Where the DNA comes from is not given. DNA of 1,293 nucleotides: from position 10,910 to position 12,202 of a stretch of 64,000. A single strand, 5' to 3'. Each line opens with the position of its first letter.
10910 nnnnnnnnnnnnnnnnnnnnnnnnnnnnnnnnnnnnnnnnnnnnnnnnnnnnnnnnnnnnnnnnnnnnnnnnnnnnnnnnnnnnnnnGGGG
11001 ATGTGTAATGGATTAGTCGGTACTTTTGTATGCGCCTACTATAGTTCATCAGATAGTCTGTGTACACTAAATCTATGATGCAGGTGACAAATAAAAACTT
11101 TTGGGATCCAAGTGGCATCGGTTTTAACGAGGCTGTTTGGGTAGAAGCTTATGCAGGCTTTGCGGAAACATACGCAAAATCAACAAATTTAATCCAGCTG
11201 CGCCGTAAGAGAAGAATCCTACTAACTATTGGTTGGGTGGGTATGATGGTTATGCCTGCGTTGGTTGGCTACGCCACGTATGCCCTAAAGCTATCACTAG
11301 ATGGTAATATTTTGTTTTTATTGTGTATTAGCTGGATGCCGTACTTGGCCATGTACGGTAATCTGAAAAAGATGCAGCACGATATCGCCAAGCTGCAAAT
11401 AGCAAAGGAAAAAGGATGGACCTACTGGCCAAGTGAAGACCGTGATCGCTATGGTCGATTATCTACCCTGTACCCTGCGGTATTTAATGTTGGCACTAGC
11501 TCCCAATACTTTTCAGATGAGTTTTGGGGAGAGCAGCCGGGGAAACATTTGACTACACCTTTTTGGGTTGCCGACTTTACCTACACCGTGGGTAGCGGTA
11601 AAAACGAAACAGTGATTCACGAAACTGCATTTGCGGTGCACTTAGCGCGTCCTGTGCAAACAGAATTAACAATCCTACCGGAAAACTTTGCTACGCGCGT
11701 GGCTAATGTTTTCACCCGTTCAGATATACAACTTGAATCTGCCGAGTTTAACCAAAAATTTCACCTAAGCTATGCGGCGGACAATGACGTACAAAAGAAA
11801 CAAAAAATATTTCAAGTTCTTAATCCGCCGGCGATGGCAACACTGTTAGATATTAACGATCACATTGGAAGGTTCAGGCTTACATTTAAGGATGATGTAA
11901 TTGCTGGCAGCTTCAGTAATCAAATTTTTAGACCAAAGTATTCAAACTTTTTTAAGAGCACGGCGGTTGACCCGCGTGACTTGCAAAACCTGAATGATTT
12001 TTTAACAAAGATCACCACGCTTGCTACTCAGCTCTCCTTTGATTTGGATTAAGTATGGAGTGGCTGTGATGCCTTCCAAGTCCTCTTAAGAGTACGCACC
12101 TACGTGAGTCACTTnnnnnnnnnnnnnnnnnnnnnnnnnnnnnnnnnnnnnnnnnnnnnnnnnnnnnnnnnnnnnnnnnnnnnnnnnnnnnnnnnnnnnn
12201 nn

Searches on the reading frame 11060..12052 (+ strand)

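Call 3: search_protein_families(library=pfam, proteins=[window:11060-12052:+], max_evalue=1)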
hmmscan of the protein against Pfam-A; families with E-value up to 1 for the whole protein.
window:11060-12052:+ (330 aa): 2 families
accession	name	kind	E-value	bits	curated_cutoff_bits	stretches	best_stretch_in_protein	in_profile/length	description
PF11335.13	DUF3137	-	6.5e-05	23.3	26.1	1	191-309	8-125/139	Protein of unknown function (DUF3137)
PF13077.11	DUF3909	-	0.058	13.9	25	1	217-255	68-107/108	Protein of unknown function (DUF3909)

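Call 4: search_protein_families(library=ncbifam, proteins=[window:11060-12052:+], max_evalue=1)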
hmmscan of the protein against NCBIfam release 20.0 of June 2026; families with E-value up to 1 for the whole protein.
window:11060-12052:+ (330 aa): 1 family
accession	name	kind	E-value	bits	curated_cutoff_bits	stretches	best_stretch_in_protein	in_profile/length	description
NF003349.0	PRK04375.1-2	equivalog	0.036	13.3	246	1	50-94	151-196/318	heme o synthase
